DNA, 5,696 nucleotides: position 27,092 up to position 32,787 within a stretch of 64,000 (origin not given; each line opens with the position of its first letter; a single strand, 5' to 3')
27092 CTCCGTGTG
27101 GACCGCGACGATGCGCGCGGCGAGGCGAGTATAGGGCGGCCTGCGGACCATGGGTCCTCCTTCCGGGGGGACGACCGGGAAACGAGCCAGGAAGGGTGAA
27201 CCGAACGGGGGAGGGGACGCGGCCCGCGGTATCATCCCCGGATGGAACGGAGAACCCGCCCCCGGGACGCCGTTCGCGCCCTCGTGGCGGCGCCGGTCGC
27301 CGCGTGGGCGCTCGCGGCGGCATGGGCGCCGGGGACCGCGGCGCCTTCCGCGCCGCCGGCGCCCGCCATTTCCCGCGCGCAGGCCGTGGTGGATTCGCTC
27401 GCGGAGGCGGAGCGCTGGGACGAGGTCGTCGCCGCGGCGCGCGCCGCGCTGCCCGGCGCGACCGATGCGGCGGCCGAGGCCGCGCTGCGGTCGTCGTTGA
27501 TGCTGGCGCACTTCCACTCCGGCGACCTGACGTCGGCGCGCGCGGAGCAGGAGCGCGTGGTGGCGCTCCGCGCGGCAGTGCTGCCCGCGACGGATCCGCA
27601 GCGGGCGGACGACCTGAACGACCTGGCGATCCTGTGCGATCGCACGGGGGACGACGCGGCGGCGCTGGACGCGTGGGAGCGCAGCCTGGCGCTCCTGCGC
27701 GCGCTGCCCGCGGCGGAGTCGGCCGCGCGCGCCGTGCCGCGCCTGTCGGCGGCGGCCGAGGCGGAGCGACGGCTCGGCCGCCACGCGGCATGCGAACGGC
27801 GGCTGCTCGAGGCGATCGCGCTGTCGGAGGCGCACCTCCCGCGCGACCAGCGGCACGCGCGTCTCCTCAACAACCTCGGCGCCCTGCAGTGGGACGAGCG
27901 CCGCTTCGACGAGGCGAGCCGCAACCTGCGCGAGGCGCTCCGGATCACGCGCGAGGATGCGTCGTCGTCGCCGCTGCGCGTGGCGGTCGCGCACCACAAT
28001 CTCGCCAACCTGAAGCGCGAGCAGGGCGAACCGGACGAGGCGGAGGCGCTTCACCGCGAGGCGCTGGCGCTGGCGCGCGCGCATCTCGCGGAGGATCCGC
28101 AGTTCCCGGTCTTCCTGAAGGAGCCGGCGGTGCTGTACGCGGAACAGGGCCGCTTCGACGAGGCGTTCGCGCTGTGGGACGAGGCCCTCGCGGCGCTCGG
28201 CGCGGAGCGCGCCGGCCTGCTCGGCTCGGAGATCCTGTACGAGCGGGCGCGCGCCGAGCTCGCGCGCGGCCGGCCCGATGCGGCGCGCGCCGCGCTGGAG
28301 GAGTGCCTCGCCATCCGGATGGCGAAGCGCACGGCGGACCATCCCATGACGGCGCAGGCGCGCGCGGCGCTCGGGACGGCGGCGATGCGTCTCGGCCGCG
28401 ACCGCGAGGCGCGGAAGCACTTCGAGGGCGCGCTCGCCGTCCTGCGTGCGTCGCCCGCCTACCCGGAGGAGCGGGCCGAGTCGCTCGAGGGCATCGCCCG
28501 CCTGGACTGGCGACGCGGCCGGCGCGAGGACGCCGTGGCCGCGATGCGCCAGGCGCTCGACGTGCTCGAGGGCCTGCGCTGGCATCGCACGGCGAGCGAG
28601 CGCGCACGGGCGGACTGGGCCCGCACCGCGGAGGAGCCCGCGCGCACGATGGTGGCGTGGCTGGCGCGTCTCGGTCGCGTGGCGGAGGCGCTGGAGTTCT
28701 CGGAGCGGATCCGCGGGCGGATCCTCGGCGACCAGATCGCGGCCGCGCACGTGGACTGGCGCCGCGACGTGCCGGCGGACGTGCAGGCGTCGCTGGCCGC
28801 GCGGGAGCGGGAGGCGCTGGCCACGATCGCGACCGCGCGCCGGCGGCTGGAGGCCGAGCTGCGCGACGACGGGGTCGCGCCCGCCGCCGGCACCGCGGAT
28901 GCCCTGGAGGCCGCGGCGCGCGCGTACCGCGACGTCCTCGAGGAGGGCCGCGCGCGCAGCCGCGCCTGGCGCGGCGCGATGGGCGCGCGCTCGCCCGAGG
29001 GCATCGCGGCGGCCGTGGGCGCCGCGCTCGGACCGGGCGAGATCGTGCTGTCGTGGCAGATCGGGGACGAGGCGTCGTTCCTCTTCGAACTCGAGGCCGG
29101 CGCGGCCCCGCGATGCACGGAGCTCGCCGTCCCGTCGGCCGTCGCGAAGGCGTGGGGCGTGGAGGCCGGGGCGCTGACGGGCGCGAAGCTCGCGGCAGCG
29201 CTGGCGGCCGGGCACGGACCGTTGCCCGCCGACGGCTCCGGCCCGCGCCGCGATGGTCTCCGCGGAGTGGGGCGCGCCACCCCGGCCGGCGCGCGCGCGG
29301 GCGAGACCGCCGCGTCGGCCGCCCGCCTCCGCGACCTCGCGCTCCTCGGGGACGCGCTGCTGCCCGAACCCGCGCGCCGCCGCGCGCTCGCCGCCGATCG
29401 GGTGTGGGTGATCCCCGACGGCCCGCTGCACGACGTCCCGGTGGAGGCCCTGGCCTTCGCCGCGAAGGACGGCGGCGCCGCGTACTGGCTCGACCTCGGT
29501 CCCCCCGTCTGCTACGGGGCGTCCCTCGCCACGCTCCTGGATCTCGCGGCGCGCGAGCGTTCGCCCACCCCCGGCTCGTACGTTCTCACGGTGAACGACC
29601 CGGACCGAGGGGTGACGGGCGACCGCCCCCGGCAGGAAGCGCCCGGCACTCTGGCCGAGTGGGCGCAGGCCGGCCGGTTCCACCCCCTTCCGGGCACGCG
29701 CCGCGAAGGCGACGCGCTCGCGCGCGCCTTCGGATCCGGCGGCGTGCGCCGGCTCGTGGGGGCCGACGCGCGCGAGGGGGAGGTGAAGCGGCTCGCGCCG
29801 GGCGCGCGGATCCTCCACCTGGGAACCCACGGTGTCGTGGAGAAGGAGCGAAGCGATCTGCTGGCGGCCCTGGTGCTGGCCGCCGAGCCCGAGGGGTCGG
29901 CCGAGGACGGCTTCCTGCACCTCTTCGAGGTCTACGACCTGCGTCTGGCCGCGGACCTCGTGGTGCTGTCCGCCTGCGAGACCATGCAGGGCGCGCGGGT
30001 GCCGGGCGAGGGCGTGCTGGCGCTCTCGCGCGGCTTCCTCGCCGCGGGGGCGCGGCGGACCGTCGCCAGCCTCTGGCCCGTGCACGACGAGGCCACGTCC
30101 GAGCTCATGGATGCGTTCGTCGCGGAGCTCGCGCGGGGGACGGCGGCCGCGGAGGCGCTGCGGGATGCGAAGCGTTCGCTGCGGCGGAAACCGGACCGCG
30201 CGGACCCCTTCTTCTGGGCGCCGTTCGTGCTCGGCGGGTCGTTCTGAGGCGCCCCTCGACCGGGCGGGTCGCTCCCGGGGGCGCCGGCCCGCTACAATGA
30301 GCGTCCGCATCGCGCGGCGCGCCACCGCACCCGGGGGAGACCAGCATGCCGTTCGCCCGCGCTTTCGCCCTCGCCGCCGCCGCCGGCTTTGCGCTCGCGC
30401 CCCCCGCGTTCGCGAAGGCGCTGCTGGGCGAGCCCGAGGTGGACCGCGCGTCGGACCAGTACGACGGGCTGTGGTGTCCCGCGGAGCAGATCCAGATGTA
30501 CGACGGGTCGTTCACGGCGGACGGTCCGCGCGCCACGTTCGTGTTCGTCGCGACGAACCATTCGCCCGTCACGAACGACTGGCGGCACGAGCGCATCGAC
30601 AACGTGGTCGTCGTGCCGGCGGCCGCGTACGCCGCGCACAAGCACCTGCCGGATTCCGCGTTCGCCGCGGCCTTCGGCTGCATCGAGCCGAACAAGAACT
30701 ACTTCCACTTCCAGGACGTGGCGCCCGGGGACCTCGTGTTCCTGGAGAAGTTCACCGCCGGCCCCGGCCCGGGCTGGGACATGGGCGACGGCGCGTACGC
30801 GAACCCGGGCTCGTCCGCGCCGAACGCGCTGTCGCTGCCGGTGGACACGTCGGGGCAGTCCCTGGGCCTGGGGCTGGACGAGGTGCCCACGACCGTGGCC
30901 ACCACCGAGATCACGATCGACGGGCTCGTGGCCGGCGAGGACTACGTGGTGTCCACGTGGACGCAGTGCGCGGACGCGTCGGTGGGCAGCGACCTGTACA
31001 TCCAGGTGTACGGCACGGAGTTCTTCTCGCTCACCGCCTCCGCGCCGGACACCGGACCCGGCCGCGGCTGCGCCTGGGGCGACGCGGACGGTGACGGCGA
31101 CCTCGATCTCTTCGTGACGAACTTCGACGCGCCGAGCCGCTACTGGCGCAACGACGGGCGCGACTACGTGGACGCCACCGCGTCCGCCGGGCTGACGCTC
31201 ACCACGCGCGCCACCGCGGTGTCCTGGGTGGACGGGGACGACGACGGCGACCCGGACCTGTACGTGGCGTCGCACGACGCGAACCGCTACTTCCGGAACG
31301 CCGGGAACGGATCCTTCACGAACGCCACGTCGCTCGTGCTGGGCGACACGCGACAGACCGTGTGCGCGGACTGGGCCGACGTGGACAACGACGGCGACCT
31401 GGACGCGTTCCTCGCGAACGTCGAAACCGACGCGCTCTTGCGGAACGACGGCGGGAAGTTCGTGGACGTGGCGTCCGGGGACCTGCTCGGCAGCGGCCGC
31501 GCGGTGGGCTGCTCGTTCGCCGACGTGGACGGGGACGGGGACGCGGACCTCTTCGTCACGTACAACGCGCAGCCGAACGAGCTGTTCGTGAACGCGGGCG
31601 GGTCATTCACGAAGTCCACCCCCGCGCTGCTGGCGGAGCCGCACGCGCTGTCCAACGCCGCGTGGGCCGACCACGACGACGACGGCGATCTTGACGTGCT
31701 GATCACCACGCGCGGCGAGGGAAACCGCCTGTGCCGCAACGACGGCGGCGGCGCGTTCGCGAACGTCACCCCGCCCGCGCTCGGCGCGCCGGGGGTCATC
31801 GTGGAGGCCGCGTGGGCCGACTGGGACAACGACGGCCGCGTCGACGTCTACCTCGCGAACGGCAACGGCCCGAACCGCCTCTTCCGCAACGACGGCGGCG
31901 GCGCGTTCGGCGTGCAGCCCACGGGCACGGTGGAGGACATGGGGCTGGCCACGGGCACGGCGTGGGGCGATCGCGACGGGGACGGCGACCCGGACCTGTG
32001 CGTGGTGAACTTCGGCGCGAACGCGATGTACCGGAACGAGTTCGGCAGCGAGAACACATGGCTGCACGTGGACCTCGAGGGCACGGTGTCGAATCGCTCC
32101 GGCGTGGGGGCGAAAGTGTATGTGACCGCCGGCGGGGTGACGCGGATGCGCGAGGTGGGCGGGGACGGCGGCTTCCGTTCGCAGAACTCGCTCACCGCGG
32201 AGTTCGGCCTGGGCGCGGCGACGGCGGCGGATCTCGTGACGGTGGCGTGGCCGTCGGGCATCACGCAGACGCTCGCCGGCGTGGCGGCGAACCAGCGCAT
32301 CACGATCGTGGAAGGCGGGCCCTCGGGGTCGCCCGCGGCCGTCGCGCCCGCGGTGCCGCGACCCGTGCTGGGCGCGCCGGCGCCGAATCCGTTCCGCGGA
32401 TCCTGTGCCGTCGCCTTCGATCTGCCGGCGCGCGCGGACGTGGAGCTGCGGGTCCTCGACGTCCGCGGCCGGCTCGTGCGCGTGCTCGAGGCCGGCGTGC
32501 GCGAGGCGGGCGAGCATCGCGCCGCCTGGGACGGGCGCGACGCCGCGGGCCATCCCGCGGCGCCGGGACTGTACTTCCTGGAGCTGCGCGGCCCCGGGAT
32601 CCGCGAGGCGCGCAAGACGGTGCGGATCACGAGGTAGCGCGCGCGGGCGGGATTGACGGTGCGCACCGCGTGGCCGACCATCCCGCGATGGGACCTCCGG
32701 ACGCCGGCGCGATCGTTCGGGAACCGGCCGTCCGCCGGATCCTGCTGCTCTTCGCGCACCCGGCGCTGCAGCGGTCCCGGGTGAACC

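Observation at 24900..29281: Identical octapeptide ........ in two unrelated neighbours (kinase extracytoplasmic tail and TPR-CHAT protease loop): candidate protease-triggered kinase-ECF signalling system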

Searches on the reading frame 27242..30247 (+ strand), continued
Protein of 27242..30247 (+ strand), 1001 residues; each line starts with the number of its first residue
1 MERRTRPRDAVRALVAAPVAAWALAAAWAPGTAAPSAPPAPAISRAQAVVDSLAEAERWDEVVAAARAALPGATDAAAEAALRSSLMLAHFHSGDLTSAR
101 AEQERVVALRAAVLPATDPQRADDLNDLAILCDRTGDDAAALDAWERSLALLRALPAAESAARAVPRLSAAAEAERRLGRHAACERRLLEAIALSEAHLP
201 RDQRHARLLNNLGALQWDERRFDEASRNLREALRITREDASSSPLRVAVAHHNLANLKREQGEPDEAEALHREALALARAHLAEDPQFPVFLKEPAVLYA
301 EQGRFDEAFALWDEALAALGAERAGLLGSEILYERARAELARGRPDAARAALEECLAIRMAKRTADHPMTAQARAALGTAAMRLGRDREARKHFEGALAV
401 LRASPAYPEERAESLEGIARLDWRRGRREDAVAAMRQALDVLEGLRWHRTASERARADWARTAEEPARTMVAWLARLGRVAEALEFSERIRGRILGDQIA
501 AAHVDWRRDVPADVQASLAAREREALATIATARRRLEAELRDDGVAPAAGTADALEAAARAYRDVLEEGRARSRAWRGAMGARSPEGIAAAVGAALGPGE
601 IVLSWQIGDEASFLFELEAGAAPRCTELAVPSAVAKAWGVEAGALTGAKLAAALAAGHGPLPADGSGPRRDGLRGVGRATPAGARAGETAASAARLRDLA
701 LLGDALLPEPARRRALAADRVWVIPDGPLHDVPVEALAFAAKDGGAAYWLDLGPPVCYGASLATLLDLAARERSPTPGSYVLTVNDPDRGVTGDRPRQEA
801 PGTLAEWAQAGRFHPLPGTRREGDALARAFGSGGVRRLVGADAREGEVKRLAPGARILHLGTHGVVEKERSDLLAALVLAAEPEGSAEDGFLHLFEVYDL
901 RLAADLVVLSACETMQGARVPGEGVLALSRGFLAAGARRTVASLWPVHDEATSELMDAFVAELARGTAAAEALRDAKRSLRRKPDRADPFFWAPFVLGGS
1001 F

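Call 39: find_encoding_contigs(protein=P0143, flank=10000, max_places=3)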
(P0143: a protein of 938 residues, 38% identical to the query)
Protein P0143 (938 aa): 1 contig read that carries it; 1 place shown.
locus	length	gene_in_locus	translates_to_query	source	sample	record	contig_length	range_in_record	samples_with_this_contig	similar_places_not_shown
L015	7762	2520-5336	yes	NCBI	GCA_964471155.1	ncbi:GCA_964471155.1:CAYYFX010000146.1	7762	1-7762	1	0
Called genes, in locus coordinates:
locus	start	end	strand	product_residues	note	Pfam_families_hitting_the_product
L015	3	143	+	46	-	?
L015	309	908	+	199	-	PF04542:Sigma70_r2, PF04545:Sigma70_r4 (weak), PF08281:Sigma70_r4_2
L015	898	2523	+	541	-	PF00069:Pkinase, PF07714:PK_Tyr_Ser-Thr, PF14326:DUF4384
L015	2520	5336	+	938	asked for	PF13374:TPR_10 (faint), PF24885:TPR_NPHP3 (faint), PF13176:TPR_7 (faint), PF13424:TPR_12, PF12770:CHAT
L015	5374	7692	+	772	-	PF13517:FG-GAP_3, PF07593:UnbV_ASPIC, PF13860:FlgD_ig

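Call 44: search_protein_families(library=ncbifam, proteins=[window:27242-30247:+], max_evalue=0.001)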
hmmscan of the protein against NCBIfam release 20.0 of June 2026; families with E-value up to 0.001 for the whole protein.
window:27242-30247:+ (1001 aa): 4 families
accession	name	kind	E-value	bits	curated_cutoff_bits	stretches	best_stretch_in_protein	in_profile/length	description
NF040586.1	FxSxx_TPR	equivalog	6.6e-15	54.6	300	2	199-403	507-714/830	FxSxx-COOH system tetratricopeptide repeat protein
TIGR02521.1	type_IV_pilW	equivalog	1.3e-05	24.9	154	0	201-312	94-192/234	type IV pilus biogenesis/stability protein PilW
NF053520.1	HK_Porph_FimS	equivalog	8.3e-05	21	600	1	140-316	62-231/618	sensor histidine kinase FimS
NF033762.1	social_mot_Tgl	equivalog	0.00039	19.9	225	0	172-275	31-127/252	social motility TPR repeat lipoprotein Tgl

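Call 56: predict_structure(alignment_id=A2)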
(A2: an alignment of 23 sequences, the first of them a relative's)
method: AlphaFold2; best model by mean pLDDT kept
length: 1001 residues; sequences in the alignment: 23
mean_pLDDT: 79.7   pTM: 0.73
mean pLDDT of the five models: 79.7, 79.4, 78.4, 76.4, 76.4
residues with pLDDT >= 90: 408; 70-90: 350; 50-70: 131; < 50: 112
segments of 3 or more residues with pLDDT < 50: 1-42, 676-688, 790-805, 866-880, 888-894, 914-924
pLDDT, mean of each block of 10 residues (from residue 1): 27 35 42 37 74 92 93 87 94 93 96 89 96 90 96 92 95 87 92 96 93 84 79 92 92 88 78 93 87 93 92 94 92 96 95 96 89 97 96 97 86 97 97 95 71 64 87 95 87 72 73 82 76 65 56 66 69 72 73 90 92 94 94 87 91 82 55 44 36 76 90 92 86 84 74 88 80 75 74 45 49 64 89 81 74 88 53 41 50 56 84 45 56 82 78 91 91 94 85 84 57
secondary structure, 60 per line:
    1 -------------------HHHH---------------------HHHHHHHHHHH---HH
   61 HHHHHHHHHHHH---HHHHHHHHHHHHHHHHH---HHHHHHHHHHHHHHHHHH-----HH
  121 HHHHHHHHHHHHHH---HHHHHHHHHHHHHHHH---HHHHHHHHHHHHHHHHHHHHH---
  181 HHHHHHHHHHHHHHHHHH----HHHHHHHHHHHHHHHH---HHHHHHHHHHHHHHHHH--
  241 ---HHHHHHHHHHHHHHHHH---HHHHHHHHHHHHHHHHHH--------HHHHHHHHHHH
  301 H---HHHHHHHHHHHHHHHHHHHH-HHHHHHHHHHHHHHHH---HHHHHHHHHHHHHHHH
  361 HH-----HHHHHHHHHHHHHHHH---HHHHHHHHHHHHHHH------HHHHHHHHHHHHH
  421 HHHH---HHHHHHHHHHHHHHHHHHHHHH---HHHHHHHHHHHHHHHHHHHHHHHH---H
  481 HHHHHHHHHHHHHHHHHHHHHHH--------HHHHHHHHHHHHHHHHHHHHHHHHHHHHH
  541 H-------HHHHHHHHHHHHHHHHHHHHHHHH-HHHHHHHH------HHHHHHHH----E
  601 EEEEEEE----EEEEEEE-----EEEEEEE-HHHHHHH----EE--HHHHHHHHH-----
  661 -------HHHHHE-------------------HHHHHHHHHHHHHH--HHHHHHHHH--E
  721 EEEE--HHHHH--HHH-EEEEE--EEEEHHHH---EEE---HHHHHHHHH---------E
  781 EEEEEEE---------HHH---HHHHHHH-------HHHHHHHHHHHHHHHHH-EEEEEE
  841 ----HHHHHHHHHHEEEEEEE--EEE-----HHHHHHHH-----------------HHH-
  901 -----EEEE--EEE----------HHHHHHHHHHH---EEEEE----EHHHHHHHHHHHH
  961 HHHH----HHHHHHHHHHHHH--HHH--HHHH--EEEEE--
elements in order (helices of 4 or more, strands of 3 or more residues): H20-23 H45-55 H59-72 H76-92 H96-113 H119-134 H138-153 H157-177 H181-198 H203-218 H222-238 H244-260 H264-281 H290-301 H305-324 H326-341 H345-362 H368-383 H387-401 H408-424 H428-449 H453-476 H480-503 H512-541 H549-572 H574-581 H588-595 E600-607 E612-618 E624-630 H632-638 H647-655 H668-672 H693-706 H709-717 E720-724 H727-731 E738-742 E745-748 H749-752 E756-758 H762-770 E780-787 H803-809 H817-833 E835-840 H845-854 E855-861 E864-866 H872-879 E906-909 E912-914 H925-935 E939-943 H949-964 H969-981 H989-992 E995-999

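Call 62: fold_search(model_id=the predicted structure, library=pdb)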
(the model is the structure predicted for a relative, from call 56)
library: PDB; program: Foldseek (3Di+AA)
matches with E <= 10: 1822; with E <= 0.001: 458
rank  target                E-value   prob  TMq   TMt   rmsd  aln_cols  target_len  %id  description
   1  8rw5                  7.7e-16  1.00  0.22  0.25  30.1      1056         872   18  Symmetry expansion of dimeric transmembrane anti-sigma factor DdvA (released 2024-11-06)
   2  8rot_A                9.8e-15  1.00  0.23  0.25  31.2      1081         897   18  Cryo-EM structure of the transmembrane anti-sigma factor DdvA (released 2024-11-06)
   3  9hn0_B                4.5e-14  1.00  0.39  0.26  16.2      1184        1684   13  Cryo-EM structure of human separase bound to SCC1 (310-550 aa) (released 2025-09-03)
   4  7nj1_A                1.7e-13  1.00  0.24  0.18  24.8      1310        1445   12  CryoEM structure of the human Separase-Securin complex (released 2021-08-04)
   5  9hm7                  5.1e-13  1.00  0.40  0.32  16.7      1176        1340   13  Cryo-EM structure of apo human separase with the mutation C2029S (released 2025-09-03)
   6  9hn5_A                6.0e-13  1.00  0.28  0.21  21.2      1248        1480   13  Cryo-EM structure of human separase bound to phosphorylated SCC1 (100-320 aa) (released 2025-09-03)
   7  9hma                  7.6e-13  1.00  0.40  0.31  15.8      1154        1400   13  Cryo-EM structure of apo human separase (released 2025-09-03)
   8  9hn4_B                1.6e-12  1.00  0.32  0.24  19.5      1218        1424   13  Cryo-EM structure of human separase bound to phosphorylated SCC1 (310-550 aa) (released 2025-09-03)
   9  9hms_C                4.7e-12  1.00  0.30  0.27  25.6      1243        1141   14  Cryo-EM structure of human separase bound to SCC1 (310-550 aa) and SA2 (released 2025-09-03)
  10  8eey_B                8.2e-12  1.00  0.35  0.45  12.9       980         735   14  Cas7-11 in complex with DR-mismatched target RNA, Csx29 and Csx30 (released 2022-11-16)
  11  9hvy                  1.2e-11  1.00  0.39  0.30  15.5      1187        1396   13  Cryo-EM structure of human separase-SCC1 (1-631) fusion protein (released 2026-01-14)
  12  7y4i_A                1.6e-11  1.00  0.18  0.22  16.2       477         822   14  Crystal structure of SPINDLY in complex with GDP (released 2022-12-07)
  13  8dtf_A                2.3e-11  1.00  0.18  0.22  27.3      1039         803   12  Cryo-EM structure of the full length Arabidopsis SPY with complete TPRs (released 2023-03-08)
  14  7n6g_1N               5.5e-11  1.00  0.43  0.22  14.8      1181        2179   15  C1 of central pair (released 2022-05-18)
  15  7nj0_A                5.7e-11  1.00  0.30  0.26  20.0      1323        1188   12  CryoEM structure of the human Separase-Cdk1-cyclin B1-Cks1 complex (released 2021-08-04)
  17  7y9x_B                6.2e-11  1.00  0.33  0.41  13.0       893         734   13  Structure of the Cas7-11-Csx29-guide RNA complex (released 2022-11-09)
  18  8eex_B                1.4e-10  1.00  0.35  0.44  11.3       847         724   14  Cas7-11 in complex with Csx29 (released 2022-11-16)
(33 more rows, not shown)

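Call 78: find_encoding_contigs(protein=P0200, flank=10000, max_places=2)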
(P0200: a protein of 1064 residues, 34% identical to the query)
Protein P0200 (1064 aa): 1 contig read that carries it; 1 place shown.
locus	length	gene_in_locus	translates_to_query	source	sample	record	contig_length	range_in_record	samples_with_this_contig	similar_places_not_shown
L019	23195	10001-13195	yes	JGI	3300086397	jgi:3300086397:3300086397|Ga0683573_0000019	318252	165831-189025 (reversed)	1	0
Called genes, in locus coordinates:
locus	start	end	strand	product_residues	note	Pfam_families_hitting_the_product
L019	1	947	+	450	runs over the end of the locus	-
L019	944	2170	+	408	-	-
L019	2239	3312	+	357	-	-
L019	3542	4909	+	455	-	-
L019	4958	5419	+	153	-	-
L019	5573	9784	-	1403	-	PF01839:FG-GAP (weak), PF13517:FG-GAP_3 (weak), PF01839:FG-GAP, PF13517:FG-GAP_3 (weak), PF01839:FG-GAP, PF13517:FG-GAP_3 (weak), PF01839:FG-GAP (weak), PF01839:FG-GAP, +3 more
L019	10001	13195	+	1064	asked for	PF24885:TPR_NPHP3 (weak), PF13424:TPR_12, PF12770:CHAT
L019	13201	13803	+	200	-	PF04542:Sigma70_r2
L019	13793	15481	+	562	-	PF00069:Pkinase, PF07714:PK_Tyr_Ser-Thr, PF14326:DUF4384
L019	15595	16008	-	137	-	PF13564:DoxX_2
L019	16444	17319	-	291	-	-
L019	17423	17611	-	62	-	-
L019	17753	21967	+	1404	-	PF13860:FlgD_ig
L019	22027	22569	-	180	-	-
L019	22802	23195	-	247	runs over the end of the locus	-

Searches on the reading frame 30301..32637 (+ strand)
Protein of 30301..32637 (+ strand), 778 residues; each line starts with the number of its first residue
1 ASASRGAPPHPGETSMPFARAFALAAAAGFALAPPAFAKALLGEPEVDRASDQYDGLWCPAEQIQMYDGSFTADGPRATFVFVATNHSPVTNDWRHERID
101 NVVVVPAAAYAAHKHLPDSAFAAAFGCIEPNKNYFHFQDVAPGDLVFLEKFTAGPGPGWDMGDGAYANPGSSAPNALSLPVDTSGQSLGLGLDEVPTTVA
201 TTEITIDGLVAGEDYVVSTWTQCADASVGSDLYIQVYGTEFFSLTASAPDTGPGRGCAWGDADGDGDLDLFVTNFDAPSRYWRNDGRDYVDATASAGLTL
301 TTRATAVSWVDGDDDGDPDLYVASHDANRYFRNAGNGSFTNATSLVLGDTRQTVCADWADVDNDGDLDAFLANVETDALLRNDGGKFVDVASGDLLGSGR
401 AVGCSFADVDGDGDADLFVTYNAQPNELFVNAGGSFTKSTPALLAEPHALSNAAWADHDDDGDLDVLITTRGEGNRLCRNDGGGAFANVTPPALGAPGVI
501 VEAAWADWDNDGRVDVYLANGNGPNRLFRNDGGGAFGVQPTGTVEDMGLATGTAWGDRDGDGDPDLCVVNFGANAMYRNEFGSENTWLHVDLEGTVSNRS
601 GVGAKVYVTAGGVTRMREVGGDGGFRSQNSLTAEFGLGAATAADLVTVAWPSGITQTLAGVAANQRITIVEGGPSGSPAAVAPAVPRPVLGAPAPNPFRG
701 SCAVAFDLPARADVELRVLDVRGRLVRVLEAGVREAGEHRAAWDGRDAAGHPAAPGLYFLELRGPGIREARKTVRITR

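Call 44: search_protein_families(library=ncbifam, proteins=[window:30301-32637:+], max_evalue=0.001)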
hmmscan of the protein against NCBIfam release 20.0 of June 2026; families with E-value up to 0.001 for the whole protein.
window:30301-32637:+ (778 aa): 2 families
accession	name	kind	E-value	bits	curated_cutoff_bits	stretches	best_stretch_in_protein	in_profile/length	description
NF005176.1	PRK06655.1-1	equivalog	3.6e-07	30.3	230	1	710-764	95-149/197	flagellar hook assembly protein FlgD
NF009276.0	PRK12633.1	equivalog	1.3e-05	25.1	383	1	693-760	108-177/234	flagellar basal body rod modification protein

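Call 68: search_protein_families(library=pfam, proteins=[window:30301-32637:+], max_evalue=0.001)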
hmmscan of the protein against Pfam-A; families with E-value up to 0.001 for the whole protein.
window:30301-32637:+ (778 aa): 3 families
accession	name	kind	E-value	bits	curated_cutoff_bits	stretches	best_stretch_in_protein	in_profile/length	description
PF13517.12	FG-GAP_3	-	2.3e-54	182.3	26.9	6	311-370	1-60/61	FG-GAP-like repeat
PF07593.17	UnbV_ASPIC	-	1.3e-19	70.3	23.4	1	601-668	1-68/68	ASPIC and UnbV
PF13860.13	FlgD_ig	-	3e-12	46.8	27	1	703-760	13-71/79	FlgD Ig-like domain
